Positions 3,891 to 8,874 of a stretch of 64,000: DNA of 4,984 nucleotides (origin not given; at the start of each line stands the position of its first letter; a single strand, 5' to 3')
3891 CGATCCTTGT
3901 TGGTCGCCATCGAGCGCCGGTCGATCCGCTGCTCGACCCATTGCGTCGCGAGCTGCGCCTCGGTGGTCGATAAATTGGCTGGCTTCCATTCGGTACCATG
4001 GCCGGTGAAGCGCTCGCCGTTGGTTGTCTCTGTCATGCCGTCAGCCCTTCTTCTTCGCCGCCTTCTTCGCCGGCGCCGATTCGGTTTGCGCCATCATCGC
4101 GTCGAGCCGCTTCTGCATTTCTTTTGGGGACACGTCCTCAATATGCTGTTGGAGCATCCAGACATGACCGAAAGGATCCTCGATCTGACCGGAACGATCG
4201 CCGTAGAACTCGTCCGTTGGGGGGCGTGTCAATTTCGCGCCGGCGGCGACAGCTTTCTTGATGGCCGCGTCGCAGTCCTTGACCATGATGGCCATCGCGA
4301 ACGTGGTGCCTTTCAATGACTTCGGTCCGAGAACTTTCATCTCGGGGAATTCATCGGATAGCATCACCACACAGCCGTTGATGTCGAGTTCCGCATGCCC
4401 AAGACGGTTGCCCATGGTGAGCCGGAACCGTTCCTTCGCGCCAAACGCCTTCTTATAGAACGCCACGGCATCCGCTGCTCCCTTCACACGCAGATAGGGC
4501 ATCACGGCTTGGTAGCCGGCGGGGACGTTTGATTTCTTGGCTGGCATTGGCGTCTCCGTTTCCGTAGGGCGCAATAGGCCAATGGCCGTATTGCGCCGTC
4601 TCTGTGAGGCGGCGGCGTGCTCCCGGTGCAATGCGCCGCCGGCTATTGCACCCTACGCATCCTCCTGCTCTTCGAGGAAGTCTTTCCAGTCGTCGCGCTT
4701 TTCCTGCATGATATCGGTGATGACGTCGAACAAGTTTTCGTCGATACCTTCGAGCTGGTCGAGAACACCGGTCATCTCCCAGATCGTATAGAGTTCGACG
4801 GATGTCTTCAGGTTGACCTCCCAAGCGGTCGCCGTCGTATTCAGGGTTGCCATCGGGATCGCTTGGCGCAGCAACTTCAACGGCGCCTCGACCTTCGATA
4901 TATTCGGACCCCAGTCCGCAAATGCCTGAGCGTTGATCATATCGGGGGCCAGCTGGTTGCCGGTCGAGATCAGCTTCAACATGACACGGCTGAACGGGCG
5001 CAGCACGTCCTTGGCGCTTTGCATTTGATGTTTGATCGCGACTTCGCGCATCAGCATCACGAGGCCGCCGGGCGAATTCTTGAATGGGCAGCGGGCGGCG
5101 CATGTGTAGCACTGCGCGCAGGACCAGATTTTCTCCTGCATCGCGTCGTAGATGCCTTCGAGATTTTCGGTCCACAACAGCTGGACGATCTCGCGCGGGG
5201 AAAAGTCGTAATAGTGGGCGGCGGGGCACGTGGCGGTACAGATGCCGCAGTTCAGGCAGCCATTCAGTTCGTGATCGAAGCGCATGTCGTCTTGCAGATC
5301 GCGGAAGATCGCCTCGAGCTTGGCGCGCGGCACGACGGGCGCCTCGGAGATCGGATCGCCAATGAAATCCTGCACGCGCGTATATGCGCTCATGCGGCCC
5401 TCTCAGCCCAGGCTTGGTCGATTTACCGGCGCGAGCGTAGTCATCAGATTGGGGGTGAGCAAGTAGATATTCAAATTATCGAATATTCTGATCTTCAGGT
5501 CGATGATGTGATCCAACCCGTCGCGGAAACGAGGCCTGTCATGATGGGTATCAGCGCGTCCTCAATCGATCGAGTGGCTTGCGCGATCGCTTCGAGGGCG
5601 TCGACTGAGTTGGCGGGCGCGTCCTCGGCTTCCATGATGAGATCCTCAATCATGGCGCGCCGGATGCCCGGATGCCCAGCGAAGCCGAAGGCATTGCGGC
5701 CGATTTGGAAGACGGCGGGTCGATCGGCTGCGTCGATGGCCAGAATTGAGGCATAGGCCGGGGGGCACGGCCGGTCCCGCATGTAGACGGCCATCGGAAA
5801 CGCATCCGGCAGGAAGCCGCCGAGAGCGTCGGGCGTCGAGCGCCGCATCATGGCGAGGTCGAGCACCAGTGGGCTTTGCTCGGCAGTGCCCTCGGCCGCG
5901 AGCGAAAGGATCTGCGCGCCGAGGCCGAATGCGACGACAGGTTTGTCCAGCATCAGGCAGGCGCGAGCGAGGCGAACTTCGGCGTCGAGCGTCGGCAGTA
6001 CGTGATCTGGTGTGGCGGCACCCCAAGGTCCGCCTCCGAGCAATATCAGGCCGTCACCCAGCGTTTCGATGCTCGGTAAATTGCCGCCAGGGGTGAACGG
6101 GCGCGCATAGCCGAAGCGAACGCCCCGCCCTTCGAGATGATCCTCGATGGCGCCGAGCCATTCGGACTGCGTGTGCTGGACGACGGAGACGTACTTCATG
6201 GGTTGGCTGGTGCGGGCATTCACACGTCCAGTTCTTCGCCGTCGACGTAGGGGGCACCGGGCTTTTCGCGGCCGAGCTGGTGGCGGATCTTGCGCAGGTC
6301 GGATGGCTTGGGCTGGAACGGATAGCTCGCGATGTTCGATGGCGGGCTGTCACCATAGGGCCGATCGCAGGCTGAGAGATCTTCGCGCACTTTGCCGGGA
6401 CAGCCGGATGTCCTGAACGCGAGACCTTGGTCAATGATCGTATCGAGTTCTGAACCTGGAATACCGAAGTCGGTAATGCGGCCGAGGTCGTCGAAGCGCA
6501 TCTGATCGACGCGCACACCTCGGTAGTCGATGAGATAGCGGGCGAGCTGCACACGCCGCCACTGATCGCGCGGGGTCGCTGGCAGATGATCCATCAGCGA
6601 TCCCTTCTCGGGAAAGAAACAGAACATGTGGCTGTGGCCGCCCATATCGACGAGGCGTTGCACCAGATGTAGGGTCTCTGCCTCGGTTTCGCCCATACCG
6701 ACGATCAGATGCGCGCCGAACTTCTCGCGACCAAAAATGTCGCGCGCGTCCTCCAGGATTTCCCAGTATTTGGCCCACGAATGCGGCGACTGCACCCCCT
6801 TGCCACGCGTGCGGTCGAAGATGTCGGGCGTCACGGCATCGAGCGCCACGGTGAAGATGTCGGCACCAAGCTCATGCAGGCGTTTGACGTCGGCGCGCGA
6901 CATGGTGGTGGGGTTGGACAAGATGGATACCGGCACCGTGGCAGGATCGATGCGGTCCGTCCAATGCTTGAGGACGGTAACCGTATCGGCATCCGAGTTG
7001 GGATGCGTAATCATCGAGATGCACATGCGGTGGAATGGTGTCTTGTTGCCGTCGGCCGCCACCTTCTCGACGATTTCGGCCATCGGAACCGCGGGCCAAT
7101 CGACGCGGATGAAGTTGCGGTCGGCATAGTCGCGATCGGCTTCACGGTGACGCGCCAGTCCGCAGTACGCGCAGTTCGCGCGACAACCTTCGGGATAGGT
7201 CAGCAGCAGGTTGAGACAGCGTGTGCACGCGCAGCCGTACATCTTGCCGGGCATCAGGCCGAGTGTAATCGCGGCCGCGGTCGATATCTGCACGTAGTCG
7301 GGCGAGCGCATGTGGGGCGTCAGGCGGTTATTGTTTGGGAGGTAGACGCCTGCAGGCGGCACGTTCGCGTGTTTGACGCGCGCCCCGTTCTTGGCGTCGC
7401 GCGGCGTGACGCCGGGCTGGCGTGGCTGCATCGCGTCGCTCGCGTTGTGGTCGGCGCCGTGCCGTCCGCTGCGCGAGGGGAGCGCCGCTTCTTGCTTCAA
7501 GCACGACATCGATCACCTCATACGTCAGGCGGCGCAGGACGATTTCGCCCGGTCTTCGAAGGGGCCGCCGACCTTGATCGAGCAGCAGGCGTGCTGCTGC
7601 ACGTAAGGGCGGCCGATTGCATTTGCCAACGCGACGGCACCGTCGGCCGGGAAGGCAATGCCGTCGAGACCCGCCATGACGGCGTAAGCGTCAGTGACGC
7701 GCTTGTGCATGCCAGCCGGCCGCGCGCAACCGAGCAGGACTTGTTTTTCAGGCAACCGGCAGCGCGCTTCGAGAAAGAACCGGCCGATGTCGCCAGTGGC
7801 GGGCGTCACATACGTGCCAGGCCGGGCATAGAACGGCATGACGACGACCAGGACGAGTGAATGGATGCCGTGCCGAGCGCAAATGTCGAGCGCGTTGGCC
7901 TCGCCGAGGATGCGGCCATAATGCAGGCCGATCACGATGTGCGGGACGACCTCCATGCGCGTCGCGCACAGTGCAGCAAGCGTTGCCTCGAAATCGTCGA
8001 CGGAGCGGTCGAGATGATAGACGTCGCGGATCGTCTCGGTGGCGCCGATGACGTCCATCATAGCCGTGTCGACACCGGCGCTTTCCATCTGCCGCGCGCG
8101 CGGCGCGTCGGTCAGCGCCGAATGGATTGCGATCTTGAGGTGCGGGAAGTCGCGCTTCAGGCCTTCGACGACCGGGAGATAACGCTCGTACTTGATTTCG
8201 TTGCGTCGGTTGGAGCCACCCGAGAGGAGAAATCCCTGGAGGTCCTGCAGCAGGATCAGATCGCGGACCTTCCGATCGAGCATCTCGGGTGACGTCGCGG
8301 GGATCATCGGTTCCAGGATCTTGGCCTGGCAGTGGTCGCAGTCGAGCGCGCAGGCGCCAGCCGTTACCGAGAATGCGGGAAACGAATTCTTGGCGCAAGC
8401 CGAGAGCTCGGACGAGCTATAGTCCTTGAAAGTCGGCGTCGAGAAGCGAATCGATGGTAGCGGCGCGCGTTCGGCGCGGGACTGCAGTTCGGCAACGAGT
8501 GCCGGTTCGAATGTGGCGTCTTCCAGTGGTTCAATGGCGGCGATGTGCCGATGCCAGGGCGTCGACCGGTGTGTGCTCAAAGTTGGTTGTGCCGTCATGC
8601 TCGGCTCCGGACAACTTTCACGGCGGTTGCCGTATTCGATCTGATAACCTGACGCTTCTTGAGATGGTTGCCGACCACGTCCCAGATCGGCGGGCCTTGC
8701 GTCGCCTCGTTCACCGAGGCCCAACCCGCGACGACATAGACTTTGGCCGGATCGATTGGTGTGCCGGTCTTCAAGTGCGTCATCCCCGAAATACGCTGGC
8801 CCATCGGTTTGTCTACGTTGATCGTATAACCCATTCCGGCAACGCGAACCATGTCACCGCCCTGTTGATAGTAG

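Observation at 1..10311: sHdr sulfur-oxidation genes strung together with a lone soxB, two LipS-type radical-SAM genes and a GATase1-like gene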

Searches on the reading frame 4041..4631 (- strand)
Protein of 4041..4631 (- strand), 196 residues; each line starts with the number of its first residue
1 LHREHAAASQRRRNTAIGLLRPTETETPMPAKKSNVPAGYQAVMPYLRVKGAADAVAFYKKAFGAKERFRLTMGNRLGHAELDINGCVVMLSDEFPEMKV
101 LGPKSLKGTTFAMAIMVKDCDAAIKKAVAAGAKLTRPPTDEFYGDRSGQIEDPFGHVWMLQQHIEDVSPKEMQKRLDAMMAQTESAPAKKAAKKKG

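Call 7: search_protein_families(library=ncbifam, proteins=[window:4041-4631:-])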
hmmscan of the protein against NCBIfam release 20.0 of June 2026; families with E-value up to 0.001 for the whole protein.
window:4041-4631:- (196 aa): 1 family
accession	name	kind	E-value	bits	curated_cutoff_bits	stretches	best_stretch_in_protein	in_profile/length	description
NF007537.0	PRK10148.1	equivalog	4.2e-07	30.5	122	0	77-161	59-139/147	VOC family metalloprotein YjdN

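Call 8: search_protein_families(library=pfam, proteins=[window:4041-4631:-])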
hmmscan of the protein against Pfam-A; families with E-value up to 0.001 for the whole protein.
window:4041-4631:- (196 aa): 4 families
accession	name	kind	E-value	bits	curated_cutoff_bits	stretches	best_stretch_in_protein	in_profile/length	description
PF00903.31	Glyoxalase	-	6.5e-16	59.2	20.6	1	47-160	7-121/121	Glyoxalase/Bleomycin resistance protein/Dioxygenase superfamily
PF22656.2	At5g48480-like_N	-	2.6e-06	27.5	27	1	51-77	8-34/59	Glyoxalase At5g48480-like, N-terminal domain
PF22650.2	At5g48480-like_C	-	3.5e-05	24.5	27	1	118-159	7-48/50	Glyoxalase At5g48480-like C-terminal domain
PF18029.7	Glyoxalase_6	-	0.00011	23.2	23.6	1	49-158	6-103/106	Glyoxalase-like domain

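Call 51: search_solved_structures(query=window:4041-4547:-, max_evalue=0.001)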
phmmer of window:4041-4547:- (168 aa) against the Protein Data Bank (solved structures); distinct sequences matched with E-value up to 0.001: 4.
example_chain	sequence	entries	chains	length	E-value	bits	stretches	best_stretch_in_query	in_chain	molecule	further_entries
3itw_A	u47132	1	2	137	1.1e-09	41.7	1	27-144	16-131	Protein tioX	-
1xy7_A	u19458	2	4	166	1.3e-07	34.9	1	20-134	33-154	unknown protein | Protein At5g48480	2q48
5kef_A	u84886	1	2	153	4.4e-06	29.9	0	14-133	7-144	PhnB protein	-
3l20_A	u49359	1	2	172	6e-06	29.5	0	13-133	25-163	Putative uncharacterized protein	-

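Call 67: search_protein_families(library=ncbifam, proteins=[window:4041-4547:-], max_evalue=0.00001)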
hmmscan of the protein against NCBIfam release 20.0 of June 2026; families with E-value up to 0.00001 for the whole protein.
window:4041-4547:- (168 aa): 1 family
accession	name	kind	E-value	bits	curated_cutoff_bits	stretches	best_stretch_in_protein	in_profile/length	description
NF007537.0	PRK10148.1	equivalog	2.4e-07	31.2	122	0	49-133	59-139/147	VOC family metalloprotein YjdN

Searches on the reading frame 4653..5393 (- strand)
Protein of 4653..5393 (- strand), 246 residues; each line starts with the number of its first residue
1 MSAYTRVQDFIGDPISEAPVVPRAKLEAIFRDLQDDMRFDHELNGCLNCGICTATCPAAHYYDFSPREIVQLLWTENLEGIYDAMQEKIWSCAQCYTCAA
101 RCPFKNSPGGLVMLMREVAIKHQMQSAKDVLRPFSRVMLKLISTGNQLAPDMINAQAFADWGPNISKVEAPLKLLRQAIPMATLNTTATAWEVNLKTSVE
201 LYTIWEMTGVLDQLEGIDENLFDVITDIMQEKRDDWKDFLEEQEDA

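Call 7: search_protein_families(library=ncbifam, proteins=[window:4653-5393:-])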
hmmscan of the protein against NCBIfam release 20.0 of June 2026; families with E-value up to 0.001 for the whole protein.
window:4653-5393:- (246 aa): 15 families
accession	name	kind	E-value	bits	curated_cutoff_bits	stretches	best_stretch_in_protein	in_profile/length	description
NF041779.1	hetero_SS_HdrC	equivalog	1e-24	87.1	350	1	43-193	30-175/198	ferredoxin:CoB-CoM heterodisulfide reductase subunit HdrC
NF041890.1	hdrC_Methbact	equivalog_domain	1.5e-23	83.4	270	1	39-187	24-167/192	ferredoxin:CoB-CoM heterodisulfide reductase subunit HdrC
TIGR03290.1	CoB_CoM_SS_C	equivalog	4.9e-15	55.8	160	1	44-125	2-81/144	CoB--CoM heterodisulfide reductase subunit C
NF038018.1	qmoC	equivalog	4.9e-09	36.1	300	1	42-126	16-98/360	quinone-interacting membrane-bound oxidoreductase complex subunit QmoC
NF004898.0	PRK06259.1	equivalog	9.1e-09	34.5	385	1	27-124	117-221/488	fumarate reductase (CoM/CoB) subunit TfrB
NF008434.0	PRK11274.1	equivalog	7.8e-08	31.6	333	1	25-169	4-150/409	glycolate oxidase subunit GlcF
NF008369.0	PRK11168.1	equivalog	1e-07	31.2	278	1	37-164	4-132/401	anaerobic glycerol-3-phosphate dehydrogenase subunit C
NF009227.0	PRK12577.1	equivalog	3e-07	29.4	349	1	81-146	200-264/330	succinate dehydrogenase/fumarate reductase iron-sulfur subunit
NF038196.1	ferrodoxin_EFR1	subfamily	4.2e-05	23.7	75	0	27-58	167-198/242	EFR1 family ferrodoxin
NF009226.0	PRK12576.1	equivalog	6.6e-05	22.4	344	0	44-144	154-264/317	succinate dehydrogenase/fumarate reductase iron-sulfur subunit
NF042909.1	FMH_DH_FwdF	exception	7.6e-05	22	375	1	31-105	2-70/336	tungsten-dependent formylmethanofuran dehydrogenase subunit FwdF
TIGR00384.1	dhsB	subfamily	0.00012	21.6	88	0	35-105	131-211/222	succinate dehydrogenase and fumarate reductase iron-sulfur protein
NF045663.1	diclust_near_Sec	equivalog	0.00013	20.2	530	1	41-120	301-383/759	pyridine nucleotide-disulfide oxidoreductase/dicluster-binding protein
NF058577.1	FdxA_fam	equivalog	0.00035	20.7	65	0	42-58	34-50/52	4Fe-4S ferredoxin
TIGR03379.1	glycerol3P_GlpC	equivalog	0.00091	18.1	279.9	0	41-138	2-102/397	anaerobic glycerol-3-phosphate dehydrogenase subunit GlpC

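Call 8: search_protein_families(library=pfam, proteins=[window:4653-5393:-])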
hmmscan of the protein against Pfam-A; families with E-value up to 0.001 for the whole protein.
window:4653-5393:- (246 aa): 7 families
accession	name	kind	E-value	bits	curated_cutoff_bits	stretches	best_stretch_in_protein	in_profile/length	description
PF13183.11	Fer4_8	-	6.3e-10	39.9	27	1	42-105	1-67/68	4Fe-4S dicluster domain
PF13187.11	Fer4_9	-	4e-08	33.6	27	1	46-103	2-48/52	4Fe-4S dicluster domain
PF13534.11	Fer4_17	-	1.1e-06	29.5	22.2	1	46-103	2-57/61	4Fe-4S dicluster domain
PF13237.11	Fer4_10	-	3.2e-06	27.4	25.5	1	42-103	5-53/53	4Fe-4S dicluster domain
PF12838.12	Fer4_7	-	1e-05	26.3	27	1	46-105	2-51/52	4Fe-4S dicluster domain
PF12797.12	Fer4_2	-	0.00011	22.3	24.5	0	41-58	5-22/22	4Fe-4S binding domain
PF13484.11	Fer4_16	-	0.00067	20.8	30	0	46-104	2-65/66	4Fe-4S double cluster binding domain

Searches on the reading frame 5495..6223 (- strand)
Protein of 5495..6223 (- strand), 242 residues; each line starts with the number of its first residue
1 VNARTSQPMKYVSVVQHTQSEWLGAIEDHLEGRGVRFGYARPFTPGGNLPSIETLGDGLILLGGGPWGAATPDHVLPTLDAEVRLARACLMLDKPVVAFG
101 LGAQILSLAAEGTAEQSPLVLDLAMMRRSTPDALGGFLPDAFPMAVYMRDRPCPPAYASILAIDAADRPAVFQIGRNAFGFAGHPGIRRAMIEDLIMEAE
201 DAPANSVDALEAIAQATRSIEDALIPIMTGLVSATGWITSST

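Call 7: search_protein_families(library=ncbifam, proteins=[window:5495-6223:-])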
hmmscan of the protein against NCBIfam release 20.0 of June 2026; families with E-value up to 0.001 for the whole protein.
window:5495-6223:- (242 aa): 4 families
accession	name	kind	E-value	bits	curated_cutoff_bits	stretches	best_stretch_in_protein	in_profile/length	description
NF005458.0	PRK07053.1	equivalog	4.5e-13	49.1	250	1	9-202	2-196/234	glutamine amidotransferase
NF005072.0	PRK06490.1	equivalog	9.7e-11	41.1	339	1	5-200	9-200/251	glutamine amidotransferase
NF006098.0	PRK08250.1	equivalog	1.2e-09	38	301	1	12-203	3-198/239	glutamine amidotransferase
NF006562.0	PRK09065.1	equivalog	0.00048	19.7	205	1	94-217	91-220/242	glutamine amidotransferase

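Call 8: search_protein_families(library=pfam, proteins=[window:5495-6223:-])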
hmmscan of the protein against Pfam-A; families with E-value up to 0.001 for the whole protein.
window:5495-6223:- (242 aa): 0 families

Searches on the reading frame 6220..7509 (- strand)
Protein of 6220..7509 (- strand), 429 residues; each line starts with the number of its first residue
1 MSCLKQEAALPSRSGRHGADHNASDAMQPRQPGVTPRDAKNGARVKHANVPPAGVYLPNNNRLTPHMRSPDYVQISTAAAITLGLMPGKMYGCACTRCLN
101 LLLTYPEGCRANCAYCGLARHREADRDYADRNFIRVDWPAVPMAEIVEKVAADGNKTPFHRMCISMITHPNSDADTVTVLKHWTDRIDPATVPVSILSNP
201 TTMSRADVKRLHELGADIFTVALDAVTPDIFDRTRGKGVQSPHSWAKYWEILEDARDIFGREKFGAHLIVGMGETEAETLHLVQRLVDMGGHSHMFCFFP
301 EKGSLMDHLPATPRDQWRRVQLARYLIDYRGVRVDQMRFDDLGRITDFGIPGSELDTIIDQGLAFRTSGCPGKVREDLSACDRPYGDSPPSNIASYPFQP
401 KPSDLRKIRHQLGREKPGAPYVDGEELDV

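Call 7: search_protein_families(library=ncbifam, proteins=[window:6220-7509:-])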
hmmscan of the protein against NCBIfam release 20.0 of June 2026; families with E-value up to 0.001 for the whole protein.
window:6220-7509:- (429 aa): 4 families
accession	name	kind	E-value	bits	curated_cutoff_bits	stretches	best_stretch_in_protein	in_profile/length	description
NF053743.1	LipS2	equivalog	6.6e-56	189.9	270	1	73-391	1-285/292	LipS2 family lipoyl synthase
TIGR04043.1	rSAM_MSMEG_0568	hypoth_equivalog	3.6e-11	42.6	303.7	1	192-316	194-315/354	MSMEG_0568 family radical SAM protein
NF045502.1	variant_rSAM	domain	4.5e-10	39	125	1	111-317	144-343/357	radical SAM protein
TIGR00433.2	bioB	equivalog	6.8e-06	25.5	225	1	108-333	50-257/307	biotin synthase BioB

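Call 8: search_protein_families(library=pfam, proteins=[window:6220-7509:-])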
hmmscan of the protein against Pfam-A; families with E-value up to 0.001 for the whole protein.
window:6220-7509:- (429 aa): 1 family
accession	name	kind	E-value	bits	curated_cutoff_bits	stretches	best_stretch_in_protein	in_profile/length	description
PF04055.27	Radical_SAM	-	8.1e-15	55.8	29.5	1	107-285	5-165/166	Radical SAM superfamily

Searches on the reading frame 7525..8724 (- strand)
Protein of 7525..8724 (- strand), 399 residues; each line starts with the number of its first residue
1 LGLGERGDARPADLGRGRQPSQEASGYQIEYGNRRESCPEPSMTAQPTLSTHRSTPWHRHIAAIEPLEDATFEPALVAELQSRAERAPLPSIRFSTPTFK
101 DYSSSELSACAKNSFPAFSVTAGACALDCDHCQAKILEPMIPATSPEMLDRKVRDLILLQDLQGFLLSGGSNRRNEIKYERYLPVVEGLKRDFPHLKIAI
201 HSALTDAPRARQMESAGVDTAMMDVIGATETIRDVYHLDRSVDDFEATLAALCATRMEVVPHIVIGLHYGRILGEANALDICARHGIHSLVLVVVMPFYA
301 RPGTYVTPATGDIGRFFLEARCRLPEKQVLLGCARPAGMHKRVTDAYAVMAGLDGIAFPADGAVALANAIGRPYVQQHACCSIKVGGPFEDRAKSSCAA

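Call 7: search_protein_families(library=ncbifam, proteins=[window:7525-8724:-])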
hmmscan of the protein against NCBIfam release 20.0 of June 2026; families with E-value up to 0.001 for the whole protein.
window:7525-8724:- (399 aa): 1 family
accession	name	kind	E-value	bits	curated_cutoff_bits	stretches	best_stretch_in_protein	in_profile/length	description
NF053742.1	LipS1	equivalog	2.4e-52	178.2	230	1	112-381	4-268/268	LipS1 family lipoyl synthase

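Call 8: search_protein_families(library=pfam, proteins=[window:7525-8724:-])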
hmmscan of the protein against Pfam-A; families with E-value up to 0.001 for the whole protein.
window:7525-8724:- (399 aa): 1 family
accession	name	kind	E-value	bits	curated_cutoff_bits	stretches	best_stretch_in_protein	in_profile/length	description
PF04055.27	Radical_SAM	-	4.5e-07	30.6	29.5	1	122-266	4-150/166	Radical SAM superfamily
